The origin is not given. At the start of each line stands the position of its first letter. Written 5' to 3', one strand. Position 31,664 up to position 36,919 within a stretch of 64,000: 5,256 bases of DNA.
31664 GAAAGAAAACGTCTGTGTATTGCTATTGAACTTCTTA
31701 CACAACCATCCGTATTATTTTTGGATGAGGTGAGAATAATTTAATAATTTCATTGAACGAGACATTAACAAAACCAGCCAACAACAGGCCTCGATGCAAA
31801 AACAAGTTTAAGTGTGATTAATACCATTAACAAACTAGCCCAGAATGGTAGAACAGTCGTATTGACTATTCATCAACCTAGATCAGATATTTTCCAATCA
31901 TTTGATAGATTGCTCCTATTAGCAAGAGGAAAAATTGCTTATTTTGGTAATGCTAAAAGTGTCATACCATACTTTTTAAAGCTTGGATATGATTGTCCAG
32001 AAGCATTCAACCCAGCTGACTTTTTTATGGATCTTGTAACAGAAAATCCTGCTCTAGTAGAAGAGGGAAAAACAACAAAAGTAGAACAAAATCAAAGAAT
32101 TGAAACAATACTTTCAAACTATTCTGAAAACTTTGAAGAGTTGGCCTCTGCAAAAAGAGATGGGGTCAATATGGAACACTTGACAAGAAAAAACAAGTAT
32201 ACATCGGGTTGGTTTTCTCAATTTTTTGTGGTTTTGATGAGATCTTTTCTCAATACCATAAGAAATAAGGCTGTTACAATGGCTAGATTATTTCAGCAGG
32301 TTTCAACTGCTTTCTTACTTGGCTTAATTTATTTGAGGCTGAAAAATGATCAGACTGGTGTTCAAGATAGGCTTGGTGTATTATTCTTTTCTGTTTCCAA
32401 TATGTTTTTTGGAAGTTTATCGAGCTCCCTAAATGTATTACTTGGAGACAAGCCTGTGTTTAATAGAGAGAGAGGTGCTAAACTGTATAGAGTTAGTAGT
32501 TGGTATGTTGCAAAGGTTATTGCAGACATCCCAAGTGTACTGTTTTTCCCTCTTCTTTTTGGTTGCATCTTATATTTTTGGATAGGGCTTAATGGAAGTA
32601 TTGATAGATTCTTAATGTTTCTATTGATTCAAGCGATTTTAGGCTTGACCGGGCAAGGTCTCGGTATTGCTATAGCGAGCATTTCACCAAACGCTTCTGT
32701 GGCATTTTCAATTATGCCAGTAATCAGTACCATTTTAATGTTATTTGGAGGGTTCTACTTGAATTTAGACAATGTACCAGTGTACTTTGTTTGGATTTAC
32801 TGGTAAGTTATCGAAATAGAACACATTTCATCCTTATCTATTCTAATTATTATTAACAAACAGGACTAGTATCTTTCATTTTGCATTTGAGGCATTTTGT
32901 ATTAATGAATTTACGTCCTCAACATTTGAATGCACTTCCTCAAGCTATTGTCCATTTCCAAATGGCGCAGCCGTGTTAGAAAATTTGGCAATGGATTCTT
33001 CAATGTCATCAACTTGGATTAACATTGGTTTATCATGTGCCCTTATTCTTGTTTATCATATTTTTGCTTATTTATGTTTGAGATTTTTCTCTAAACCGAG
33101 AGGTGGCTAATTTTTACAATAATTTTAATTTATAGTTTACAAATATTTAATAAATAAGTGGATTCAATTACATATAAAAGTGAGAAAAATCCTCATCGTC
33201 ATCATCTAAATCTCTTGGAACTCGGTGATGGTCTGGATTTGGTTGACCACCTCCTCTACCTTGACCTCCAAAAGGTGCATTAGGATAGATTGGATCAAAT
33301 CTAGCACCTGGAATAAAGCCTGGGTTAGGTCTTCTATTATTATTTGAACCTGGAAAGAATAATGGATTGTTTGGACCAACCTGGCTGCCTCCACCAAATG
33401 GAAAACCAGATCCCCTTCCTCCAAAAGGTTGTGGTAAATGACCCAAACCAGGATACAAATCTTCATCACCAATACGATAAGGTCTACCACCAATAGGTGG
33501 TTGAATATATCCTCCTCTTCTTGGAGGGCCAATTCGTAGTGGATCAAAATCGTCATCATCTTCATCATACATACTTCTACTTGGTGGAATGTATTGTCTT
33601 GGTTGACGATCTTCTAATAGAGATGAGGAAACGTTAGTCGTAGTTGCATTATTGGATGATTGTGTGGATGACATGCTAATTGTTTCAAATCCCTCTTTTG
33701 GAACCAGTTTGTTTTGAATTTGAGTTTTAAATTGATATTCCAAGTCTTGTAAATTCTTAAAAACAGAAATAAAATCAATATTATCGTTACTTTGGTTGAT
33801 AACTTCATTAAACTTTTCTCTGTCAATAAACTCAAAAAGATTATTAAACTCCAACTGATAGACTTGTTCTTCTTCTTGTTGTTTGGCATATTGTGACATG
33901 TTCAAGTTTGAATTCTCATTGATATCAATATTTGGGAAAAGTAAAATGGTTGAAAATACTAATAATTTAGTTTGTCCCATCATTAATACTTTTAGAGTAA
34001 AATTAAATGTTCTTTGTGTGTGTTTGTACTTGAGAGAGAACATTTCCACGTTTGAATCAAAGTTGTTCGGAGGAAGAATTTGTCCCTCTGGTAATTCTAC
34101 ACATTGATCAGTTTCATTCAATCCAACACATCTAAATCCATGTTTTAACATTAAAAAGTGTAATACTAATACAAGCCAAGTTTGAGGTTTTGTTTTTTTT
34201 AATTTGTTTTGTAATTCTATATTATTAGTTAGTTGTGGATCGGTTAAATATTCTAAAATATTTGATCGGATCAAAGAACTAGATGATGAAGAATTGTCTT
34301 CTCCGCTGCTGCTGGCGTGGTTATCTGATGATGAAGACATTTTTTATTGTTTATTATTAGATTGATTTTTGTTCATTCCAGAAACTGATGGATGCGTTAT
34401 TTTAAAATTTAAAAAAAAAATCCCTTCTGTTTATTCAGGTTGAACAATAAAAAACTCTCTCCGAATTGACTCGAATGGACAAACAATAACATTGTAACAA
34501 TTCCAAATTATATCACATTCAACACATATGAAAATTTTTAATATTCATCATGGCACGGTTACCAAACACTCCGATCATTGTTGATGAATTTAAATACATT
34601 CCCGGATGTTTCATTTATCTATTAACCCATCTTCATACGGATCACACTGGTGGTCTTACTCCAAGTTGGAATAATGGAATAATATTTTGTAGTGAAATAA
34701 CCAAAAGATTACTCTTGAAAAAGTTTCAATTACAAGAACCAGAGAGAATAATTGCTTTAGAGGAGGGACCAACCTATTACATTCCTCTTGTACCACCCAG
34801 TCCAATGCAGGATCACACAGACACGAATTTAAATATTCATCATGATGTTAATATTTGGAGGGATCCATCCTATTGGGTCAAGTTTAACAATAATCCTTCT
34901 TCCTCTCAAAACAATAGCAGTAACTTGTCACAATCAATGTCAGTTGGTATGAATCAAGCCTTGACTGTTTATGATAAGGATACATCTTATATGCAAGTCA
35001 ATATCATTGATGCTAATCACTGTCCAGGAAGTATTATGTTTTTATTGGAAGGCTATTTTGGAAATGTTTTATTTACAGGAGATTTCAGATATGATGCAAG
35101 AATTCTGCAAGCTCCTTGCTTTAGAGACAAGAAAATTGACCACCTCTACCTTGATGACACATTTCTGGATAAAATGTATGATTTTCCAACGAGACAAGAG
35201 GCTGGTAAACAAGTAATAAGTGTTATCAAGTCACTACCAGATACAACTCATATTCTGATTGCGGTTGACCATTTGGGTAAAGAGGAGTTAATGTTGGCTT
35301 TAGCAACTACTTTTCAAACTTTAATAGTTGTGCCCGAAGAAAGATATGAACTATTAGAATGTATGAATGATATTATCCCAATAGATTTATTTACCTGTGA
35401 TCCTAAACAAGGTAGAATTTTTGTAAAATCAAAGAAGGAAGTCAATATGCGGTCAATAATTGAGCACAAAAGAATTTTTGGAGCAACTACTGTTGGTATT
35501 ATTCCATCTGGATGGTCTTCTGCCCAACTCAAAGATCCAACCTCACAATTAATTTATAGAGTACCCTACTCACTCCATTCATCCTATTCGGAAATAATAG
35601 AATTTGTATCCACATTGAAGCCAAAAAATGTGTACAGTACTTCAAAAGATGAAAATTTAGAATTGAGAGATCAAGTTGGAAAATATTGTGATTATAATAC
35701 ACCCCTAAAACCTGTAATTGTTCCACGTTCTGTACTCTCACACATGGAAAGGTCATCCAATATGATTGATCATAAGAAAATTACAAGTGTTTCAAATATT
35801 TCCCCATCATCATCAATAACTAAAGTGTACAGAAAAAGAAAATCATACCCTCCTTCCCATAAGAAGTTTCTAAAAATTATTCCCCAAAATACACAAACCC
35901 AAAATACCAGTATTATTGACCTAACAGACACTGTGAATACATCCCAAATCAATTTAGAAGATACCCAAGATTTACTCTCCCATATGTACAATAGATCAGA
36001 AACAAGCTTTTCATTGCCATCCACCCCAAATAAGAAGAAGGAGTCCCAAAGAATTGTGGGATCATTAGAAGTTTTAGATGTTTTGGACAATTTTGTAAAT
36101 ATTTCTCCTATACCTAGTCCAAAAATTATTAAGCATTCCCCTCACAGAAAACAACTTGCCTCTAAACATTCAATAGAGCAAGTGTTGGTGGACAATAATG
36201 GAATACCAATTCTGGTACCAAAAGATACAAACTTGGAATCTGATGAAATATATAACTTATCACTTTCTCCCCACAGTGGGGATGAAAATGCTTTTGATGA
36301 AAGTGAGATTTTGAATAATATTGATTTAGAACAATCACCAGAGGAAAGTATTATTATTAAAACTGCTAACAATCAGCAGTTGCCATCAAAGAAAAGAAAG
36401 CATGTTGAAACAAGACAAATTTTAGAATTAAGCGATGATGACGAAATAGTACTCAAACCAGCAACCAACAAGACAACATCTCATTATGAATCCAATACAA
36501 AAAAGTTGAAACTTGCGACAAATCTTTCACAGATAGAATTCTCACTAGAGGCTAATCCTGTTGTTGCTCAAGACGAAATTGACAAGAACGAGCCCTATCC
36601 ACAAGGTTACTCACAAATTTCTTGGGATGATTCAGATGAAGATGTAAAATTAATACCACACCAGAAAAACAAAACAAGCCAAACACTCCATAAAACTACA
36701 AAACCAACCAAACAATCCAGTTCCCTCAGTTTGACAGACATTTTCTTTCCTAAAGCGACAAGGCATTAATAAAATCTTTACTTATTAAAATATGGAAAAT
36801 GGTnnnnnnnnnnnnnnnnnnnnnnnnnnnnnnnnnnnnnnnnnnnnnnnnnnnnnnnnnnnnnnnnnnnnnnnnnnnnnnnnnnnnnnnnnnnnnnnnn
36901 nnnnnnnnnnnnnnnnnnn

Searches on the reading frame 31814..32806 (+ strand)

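Call 21: search_protein_families(library=pfam, proteins=[window:31814-32806:+], max_evalue=0.001)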
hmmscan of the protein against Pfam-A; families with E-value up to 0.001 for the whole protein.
window:31814-32806:+ (330 aa): 3 families
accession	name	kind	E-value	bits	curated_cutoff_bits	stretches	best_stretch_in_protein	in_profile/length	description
PF01061.29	ABC2_membrane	-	1.2e-46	159.3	26.9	1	136-330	2-195/211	ABC-2 type transporter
PF19055.6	ABC2_membrane_7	-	2e-18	66.9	22.7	2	20-75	1-57/410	ABC-2 type transporter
PF12698.13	ABC2_membrane_3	-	1.5e-08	34.5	31.6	1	143-328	114-302/347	ABC-2 family transporter protein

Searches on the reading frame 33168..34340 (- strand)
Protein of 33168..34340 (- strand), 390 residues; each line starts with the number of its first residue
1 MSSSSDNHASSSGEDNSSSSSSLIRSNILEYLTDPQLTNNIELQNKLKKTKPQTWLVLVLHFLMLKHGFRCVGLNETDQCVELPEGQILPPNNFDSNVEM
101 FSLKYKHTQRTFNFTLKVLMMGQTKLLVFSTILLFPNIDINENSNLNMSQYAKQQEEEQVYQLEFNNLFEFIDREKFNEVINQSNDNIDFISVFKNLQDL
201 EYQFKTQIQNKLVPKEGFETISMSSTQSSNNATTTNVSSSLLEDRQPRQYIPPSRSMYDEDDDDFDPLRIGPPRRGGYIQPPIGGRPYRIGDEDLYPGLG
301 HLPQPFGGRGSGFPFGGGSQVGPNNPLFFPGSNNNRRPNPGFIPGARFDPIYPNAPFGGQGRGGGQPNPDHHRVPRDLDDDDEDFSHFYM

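Call 21: search_protein_families(library=pfam, proteins=[window:33168-34340:-], max_evalue=0.001)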
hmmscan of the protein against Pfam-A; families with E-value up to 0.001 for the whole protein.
window:33168-34340:- (390 aa): 2 families
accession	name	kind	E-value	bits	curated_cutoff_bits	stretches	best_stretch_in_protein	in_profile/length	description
PF11566.13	PI31_Prot_N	-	1.7e-14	54.2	21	1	51-215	7-150/154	PI31 proteasome regulator N-terminal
PF08577.16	PI31_Prot_C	-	5e-09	37.6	28.2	1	290-353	1-74/74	PI31 proteasome regulator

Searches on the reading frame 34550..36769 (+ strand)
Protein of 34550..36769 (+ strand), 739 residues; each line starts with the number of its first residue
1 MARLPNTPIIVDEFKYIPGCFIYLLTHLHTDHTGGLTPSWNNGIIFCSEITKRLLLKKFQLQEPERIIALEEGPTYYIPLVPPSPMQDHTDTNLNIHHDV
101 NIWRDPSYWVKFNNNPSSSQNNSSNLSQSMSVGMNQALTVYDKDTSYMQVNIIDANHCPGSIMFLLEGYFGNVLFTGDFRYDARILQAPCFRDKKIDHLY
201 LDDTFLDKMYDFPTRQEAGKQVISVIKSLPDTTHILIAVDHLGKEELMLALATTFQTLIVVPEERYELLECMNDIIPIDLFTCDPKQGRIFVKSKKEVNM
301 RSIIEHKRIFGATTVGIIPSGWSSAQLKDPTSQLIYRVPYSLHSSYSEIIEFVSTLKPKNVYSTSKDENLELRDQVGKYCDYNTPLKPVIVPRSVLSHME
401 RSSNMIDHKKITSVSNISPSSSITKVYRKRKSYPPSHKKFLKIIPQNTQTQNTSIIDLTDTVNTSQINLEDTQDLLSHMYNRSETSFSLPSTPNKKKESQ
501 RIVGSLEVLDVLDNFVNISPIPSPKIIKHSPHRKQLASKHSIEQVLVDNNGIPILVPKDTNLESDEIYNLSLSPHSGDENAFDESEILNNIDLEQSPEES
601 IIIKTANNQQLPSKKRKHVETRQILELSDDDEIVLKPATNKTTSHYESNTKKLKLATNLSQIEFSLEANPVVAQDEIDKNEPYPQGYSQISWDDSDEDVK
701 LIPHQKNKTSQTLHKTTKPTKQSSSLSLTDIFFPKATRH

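Call 21: search_protein_families(library=pfam, proteins=[window:34550-36769:+], max_evalue=0.001)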
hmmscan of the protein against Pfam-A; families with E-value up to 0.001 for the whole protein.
window:34550-36769:+ (739 aa): 2 families
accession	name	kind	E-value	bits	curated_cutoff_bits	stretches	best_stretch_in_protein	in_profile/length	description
PF07522.19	DRMBL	-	6.3e-13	49.3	22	1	280-366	6-105/108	DNA repair metallo-beta-lactamase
PF00753.33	Lactamase_B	-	0.00047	20.6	22.7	0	24-36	48-60/196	Metallo-beta-lactamase superfamily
